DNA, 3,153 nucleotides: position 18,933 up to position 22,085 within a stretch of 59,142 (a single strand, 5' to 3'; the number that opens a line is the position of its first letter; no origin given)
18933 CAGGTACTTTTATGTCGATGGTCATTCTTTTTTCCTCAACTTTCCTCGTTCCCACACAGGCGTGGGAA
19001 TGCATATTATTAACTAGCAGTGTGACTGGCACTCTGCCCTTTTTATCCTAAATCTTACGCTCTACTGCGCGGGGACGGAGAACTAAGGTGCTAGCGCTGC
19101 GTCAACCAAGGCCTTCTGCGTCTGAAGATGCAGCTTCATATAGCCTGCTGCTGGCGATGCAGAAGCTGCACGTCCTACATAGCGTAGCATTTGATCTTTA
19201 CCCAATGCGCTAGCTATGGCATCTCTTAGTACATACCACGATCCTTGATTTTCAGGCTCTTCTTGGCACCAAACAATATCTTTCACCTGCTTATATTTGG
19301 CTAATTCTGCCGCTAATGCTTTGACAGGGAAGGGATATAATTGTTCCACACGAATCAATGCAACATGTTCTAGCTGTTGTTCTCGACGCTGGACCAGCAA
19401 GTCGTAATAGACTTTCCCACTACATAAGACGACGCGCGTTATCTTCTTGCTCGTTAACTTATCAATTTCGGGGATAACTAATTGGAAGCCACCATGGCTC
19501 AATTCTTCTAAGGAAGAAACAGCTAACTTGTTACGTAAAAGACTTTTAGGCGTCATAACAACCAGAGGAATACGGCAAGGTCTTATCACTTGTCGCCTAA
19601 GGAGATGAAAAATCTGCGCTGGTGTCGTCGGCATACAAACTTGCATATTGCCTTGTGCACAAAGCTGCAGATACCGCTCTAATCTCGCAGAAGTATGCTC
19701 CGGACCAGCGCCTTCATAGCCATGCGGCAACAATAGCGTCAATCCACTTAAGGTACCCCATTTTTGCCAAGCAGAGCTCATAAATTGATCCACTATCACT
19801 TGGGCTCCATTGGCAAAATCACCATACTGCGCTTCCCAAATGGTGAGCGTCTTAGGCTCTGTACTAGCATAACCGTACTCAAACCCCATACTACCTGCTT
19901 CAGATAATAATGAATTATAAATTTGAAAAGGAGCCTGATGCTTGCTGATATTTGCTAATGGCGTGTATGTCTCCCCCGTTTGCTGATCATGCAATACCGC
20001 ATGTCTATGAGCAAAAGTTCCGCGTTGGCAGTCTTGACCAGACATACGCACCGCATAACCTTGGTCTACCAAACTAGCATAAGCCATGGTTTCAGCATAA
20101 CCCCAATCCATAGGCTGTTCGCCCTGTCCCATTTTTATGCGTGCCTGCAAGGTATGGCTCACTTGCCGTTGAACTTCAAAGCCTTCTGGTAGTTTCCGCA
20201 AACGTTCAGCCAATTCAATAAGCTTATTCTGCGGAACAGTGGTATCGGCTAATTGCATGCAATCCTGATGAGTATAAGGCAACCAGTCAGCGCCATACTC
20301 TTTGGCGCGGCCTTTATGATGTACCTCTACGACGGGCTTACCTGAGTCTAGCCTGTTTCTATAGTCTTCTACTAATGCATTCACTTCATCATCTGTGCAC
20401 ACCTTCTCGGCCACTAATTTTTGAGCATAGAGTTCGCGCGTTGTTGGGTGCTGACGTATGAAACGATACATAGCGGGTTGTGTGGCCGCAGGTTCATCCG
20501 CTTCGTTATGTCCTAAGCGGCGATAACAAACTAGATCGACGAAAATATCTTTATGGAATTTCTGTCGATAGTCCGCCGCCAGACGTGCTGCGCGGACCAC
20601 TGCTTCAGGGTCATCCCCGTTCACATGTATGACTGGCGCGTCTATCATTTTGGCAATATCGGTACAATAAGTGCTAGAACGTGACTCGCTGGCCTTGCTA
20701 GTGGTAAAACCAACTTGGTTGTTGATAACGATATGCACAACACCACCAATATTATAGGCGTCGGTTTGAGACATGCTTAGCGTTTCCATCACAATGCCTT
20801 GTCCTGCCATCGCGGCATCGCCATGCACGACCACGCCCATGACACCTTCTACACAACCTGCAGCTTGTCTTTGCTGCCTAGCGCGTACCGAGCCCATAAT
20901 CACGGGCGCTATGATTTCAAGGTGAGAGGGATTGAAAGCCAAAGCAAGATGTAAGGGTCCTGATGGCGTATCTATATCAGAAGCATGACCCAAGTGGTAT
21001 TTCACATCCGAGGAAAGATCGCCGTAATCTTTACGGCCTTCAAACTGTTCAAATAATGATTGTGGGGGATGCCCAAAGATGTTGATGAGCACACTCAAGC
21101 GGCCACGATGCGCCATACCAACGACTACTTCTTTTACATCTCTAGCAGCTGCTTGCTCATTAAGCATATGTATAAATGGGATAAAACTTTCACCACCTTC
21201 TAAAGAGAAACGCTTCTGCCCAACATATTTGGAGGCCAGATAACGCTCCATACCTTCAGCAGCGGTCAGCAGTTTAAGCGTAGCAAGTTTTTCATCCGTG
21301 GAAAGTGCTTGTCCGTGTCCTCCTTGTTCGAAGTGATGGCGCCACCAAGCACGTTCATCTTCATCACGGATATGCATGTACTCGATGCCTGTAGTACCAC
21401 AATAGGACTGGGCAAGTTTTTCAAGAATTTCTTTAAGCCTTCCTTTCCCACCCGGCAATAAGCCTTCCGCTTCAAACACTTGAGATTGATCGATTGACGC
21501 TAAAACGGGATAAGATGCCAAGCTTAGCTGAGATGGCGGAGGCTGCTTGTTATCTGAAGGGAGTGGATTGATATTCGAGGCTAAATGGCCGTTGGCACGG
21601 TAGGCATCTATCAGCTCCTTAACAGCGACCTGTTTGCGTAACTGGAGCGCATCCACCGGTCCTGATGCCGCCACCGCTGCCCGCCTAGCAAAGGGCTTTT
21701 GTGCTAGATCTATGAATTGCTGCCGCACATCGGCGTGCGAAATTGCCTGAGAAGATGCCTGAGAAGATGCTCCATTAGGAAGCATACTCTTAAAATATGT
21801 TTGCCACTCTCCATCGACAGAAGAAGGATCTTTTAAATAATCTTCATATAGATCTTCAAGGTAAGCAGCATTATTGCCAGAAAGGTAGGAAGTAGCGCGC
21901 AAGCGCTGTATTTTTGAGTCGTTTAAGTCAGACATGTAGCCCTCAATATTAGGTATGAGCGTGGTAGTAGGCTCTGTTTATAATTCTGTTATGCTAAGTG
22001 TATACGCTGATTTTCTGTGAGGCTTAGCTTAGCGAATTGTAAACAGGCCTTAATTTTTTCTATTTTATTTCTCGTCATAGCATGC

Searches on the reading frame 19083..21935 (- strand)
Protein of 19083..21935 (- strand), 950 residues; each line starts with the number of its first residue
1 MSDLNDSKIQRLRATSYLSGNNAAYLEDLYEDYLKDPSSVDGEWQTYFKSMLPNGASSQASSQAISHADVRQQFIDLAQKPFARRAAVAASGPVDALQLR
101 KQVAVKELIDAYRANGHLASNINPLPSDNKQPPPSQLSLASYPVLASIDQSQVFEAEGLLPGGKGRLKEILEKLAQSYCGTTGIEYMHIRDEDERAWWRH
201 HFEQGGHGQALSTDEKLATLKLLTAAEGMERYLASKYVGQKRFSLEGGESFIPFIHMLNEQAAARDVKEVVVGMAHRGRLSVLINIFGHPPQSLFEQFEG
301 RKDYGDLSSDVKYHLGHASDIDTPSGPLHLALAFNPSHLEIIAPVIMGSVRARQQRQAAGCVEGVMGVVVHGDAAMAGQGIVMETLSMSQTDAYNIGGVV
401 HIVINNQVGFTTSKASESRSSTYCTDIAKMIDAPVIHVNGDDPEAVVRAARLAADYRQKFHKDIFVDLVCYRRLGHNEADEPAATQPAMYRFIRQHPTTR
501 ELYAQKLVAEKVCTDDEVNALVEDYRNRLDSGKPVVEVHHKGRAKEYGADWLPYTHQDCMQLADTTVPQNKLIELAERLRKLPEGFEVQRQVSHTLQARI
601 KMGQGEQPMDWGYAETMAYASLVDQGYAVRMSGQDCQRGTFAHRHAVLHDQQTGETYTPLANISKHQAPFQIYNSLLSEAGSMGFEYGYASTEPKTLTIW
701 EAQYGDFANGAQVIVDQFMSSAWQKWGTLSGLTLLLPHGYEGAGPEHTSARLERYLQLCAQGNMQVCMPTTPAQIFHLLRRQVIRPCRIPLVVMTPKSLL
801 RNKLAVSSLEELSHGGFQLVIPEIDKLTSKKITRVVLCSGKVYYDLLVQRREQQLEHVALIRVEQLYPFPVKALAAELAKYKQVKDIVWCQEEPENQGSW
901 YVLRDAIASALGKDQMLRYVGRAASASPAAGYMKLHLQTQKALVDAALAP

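Call 71: find_homologous_proteins(query=window:19083-21935:-, max_evalue=1e-50)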
Query window:19083-21935:- (950 aa): 8000 proteins with E <= 1e-50 among 8000 candidates; the best 120 are listed.
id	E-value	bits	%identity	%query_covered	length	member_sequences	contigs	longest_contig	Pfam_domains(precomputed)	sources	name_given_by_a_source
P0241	0.0e+0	2175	100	100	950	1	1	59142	PF16870.11,PF16078.11,PF00676.26,PF02779.30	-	-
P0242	0.0e+0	1493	71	97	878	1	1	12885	PF16870.11,PF16078.11,PF00676.26,PF02779.30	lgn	-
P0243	0.0e+0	1365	64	100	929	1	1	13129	PF16870.11,PF16078.11,PF00676.26,PF02779.30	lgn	-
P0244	0.0e+0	1354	63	100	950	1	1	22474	PF16870.11,PF16078.11,PF00676.26,PF02779.30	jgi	-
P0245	0.0e+0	1348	64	99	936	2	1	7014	PF16870.11,PF16078.11,PF00676.26,PF02779.30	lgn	-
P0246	0.0e+0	1348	64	99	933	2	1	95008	PF16870.11,PF16078.11,PF00676.26,PF02779.30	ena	-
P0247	0.0e+0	1339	63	99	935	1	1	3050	PF16870.11,PF16078.11,PF00676.26,PF02779.30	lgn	-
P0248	0.0e+0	1335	63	99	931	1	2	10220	PF16870.11,PF16078.11,PF00676.26,PF02779.30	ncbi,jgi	jgi:2-oxoglutarate dehydrogenase E1 component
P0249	0.0e+0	1324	62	100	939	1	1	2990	PF16870.11,PF16078.11,PF00676.26,PF02779.30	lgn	-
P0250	0.0e+0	1318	62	99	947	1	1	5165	PF16870.11,PF16078.11,PF00676.26,PF02779.30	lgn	-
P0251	0.0e+0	1318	62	99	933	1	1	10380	PF16870.11,PF16078.11,PF00676.26,PF02779.30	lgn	-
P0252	0.0e+0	1317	62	100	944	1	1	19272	PF16870.11,PF16078.11,PF00676.26,PF02779.30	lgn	-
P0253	0.0e+0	1313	61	100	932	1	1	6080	PF16870.11,PF16078.11,PF00676.26,PF02779.30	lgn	-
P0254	0.0e+0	1312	62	99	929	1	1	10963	PF16870.11,PF16078.11,PF00676.26,PF02779.30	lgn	-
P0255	0.0e+0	1310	62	99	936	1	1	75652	PF16870.11,PF16078.11,PF00676.26,PF02779.30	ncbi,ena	-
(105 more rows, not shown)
